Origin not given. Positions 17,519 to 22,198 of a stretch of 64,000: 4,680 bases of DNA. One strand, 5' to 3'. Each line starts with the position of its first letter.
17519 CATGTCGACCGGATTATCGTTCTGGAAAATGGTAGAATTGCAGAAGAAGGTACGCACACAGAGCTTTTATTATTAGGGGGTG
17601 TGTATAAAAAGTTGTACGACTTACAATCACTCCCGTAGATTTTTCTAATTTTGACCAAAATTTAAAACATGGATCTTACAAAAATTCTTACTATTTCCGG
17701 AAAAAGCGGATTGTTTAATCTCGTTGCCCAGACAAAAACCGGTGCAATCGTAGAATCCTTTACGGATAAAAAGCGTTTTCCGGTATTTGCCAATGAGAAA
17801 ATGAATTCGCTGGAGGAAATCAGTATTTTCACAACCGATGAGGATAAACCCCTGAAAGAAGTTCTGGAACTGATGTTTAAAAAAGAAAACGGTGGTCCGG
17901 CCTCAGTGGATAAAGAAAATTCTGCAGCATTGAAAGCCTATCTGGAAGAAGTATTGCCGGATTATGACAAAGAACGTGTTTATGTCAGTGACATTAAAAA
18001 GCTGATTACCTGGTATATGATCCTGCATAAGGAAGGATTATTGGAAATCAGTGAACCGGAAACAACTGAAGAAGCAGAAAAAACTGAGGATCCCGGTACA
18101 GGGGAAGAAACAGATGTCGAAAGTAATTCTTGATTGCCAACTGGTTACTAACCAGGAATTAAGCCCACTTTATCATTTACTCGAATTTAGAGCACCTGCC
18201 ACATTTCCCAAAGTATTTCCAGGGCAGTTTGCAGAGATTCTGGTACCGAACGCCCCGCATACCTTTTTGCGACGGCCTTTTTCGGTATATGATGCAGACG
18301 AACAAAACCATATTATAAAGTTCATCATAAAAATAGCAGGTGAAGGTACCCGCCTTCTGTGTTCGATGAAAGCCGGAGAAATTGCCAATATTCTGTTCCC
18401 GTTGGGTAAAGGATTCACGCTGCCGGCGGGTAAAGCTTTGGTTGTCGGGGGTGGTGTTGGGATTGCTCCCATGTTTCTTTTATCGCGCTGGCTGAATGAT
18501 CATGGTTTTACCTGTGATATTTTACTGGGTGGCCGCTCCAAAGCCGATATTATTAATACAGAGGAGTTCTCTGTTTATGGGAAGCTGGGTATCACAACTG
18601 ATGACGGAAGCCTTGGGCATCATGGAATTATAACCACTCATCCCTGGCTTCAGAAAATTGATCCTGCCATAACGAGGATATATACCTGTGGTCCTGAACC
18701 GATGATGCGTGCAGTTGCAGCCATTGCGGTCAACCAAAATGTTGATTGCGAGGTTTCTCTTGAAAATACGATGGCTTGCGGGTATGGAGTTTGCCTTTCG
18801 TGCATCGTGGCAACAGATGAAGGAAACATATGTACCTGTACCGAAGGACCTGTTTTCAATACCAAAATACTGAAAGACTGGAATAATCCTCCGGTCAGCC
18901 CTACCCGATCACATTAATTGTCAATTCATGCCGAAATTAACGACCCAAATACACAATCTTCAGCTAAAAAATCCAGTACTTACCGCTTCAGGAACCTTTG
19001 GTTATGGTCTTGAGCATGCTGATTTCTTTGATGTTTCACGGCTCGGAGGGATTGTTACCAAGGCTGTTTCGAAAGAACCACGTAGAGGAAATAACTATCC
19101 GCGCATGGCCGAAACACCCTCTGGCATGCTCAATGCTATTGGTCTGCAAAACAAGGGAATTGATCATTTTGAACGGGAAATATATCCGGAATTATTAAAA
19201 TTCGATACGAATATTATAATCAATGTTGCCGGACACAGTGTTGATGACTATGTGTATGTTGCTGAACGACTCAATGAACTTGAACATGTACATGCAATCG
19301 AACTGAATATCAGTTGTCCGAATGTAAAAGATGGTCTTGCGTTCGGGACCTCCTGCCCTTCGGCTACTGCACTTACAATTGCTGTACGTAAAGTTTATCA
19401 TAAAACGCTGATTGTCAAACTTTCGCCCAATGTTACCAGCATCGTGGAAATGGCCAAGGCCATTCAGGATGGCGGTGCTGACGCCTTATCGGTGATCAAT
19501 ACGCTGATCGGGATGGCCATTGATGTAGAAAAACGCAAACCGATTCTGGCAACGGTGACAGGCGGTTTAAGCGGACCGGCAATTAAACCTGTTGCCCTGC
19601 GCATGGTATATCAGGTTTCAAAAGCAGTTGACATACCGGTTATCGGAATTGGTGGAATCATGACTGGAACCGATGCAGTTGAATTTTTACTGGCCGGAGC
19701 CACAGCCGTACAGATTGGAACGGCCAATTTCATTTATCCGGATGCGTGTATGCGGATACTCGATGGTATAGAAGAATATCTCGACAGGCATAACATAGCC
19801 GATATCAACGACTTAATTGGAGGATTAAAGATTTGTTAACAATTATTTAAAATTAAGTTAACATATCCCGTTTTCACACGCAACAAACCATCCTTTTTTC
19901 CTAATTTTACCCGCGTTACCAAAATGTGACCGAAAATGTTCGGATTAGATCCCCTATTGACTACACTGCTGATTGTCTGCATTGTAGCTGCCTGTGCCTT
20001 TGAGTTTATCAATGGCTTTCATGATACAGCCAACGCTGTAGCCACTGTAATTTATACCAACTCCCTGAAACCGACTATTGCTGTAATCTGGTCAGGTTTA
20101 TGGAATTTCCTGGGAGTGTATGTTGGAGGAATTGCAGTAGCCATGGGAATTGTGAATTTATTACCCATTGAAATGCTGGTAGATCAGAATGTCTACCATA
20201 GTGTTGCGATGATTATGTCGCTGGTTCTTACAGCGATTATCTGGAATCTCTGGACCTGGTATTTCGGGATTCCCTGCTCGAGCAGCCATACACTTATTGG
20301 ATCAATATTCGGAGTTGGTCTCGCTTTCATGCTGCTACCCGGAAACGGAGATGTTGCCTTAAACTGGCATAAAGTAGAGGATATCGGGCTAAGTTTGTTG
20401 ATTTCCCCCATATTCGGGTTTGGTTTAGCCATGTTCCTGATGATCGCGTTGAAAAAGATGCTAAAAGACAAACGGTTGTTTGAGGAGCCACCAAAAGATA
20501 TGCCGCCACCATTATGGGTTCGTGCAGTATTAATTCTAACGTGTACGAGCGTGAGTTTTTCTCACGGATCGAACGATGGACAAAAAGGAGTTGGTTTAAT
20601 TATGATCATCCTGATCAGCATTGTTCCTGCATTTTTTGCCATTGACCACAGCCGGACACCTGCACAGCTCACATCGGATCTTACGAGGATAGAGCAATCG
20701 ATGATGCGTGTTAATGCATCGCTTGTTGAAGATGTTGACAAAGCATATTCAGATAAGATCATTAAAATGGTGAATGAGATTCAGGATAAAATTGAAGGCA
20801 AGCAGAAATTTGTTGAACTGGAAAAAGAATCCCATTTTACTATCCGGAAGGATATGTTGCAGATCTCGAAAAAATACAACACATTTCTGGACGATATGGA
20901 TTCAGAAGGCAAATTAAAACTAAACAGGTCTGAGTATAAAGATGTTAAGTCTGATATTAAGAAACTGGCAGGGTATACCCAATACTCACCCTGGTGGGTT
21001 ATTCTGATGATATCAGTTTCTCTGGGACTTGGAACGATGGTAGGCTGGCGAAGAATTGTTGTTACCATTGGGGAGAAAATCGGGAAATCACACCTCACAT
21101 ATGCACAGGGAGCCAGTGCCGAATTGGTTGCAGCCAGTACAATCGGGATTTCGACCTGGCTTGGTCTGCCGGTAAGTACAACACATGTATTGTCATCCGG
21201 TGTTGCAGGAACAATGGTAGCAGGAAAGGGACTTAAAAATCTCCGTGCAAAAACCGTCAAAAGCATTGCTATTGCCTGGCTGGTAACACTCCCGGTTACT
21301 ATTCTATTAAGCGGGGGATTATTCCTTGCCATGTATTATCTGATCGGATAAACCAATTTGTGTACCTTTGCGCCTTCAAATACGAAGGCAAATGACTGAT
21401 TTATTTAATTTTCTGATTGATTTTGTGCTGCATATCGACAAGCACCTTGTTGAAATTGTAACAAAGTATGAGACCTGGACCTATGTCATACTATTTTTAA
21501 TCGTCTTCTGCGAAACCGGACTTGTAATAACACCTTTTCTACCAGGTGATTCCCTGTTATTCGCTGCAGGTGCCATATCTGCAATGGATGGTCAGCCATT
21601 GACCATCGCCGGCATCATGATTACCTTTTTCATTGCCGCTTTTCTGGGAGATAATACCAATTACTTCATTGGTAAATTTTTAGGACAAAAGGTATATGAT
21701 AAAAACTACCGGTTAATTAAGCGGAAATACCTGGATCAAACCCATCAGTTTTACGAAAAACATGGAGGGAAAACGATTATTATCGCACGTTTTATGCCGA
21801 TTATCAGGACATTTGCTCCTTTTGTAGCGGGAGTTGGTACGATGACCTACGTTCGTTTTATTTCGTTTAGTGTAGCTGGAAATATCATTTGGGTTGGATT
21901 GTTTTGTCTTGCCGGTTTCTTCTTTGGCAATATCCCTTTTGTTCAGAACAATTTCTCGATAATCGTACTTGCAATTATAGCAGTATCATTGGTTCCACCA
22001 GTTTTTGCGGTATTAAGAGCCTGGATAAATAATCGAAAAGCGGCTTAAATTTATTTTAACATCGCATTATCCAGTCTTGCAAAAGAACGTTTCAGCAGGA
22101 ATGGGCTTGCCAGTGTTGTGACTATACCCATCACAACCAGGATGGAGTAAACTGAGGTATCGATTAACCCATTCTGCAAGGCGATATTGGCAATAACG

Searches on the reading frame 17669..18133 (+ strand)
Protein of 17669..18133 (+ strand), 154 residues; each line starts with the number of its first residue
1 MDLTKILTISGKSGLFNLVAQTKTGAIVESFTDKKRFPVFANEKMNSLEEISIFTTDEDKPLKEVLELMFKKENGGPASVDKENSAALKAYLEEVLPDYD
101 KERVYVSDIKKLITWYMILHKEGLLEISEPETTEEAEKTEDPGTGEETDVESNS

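Call 69: search_protein_families(library=pfam, proteins=[window:17669-18133:+], max_evalue=0.00001)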
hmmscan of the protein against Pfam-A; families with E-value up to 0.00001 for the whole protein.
window:17669-18133:+ (154 aa): 2 families
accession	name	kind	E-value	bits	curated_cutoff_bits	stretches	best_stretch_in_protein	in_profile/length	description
PF21186.2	DUF6852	-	1e-27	97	27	1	51-119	1-71/71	Domain of unknown function (DUF6852)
PF18347.7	DUF5606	-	4.3e-18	65.6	25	1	3-48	1-46/46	Domain of unknown function (DUF5606)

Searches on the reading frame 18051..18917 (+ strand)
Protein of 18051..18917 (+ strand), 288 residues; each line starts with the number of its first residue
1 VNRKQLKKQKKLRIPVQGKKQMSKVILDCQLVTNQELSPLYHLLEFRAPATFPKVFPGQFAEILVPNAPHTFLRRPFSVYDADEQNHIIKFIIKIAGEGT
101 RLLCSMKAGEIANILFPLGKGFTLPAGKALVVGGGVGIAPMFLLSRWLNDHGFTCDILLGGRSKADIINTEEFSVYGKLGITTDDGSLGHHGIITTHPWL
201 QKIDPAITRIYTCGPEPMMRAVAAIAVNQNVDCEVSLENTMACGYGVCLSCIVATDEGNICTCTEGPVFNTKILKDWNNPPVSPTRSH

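Call 69: search_protein_families(library=pfam, proteins=[window:18051-18917:+], max_evalue=0.00001)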
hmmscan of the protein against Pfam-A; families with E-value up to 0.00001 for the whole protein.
window:18051-18917:+ (288 aa): 2 families
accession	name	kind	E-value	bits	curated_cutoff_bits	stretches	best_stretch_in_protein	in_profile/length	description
PF10418.14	DHODB_Fe-S_bind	-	3.8e-12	46.1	23.9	1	238-272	1-38/41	Iron-sulfur cluster binding domain of dihydroorotate dehydrogenase B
PF00175.26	NAD_binding_1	-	2.1e-06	28.8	22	0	132-223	2-108/109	Oxidoreductase NAD-binding domain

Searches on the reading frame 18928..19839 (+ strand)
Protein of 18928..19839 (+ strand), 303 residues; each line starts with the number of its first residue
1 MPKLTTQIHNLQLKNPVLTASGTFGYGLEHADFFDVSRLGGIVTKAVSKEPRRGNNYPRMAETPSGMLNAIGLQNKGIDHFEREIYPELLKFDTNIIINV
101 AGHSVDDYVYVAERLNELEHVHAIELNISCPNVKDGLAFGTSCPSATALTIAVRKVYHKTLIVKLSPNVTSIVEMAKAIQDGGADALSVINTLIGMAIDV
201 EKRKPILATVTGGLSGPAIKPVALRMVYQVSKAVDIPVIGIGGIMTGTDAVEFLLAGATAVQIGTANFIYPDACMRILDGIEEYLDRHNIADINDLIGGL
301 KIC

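Call 69: search_protein_families(library=pfam, proteins=[window:18928-19839:+], max_evalue=0.00001)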
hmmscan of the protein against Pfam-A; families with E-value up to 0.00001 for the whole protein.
window:18928-19839:+ (303 aa): 3 families
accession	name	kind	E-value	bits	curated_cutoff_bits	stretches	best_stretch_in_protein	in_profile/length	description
PF01180.27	DHO_dh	-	1.6e-85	287.2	27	1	4-285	2-291/291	Dihydroorotate dehydrogenase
PF03060.21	NMO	-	1.7e-09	38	28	1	159-267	133-225/331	Nitronate monooxygenase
PF01207.24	Dus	-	8.3e-06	25.6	20.4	0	94-272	54-222/311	Dihydrouridine synthase (Dus)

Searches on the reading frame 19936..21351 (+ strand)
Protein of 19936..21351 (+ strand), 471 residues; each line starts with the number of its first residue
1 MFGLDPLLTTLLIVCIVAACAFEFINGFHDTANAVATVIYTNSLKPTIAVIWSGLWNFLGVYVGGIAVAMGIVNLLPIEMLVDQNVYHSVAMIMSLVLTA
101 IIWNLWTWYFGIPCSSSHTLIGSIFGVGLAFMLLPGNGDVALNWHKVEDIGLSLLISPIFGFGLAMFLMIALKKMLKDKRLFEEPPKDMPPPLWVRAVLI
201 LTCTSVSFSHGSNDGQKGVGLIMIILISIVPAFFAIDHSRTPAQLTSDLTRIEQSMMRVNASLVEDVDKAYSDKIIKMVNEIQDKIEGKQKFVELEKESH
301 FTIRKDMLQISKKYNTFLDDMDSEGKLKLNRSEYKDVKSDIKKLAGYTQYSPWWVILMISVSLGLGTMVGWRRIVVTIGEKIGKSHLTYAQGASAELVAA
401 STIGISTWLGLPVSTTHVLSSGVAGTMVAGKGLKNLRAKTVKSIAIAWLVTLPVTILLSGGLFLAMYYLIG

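Call 69: search_protein_families(library=pfam, proteins=[window:19936-21351:+], max_evalue=0.00001)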
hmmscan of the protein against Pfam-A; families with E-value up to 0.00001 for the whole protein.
window:19936-21351:+ (471 aa): 1 family
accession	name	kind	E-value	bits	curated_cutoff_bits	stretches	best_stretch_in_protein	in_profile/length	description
PF01384.25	PHO4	-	2.8e-90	303.3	33.7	1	26-459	1-350/350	Phosphate transporter family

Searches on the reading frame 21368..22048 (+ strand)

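Call 69: search_protein_families(library=pfam, proteins=[window:21368-22048:+], max_evalue=0.00001)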
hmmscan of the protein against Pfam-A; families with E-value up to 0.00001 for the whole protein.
window:21368-22048:+ (226 aa): 1 family
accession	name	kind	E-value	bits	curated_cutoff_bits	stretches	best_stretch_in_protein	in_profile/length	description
PF09335.16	VTT_dom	-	7.5e-20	72.1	33.9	1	58-183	1-121/123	VTT domain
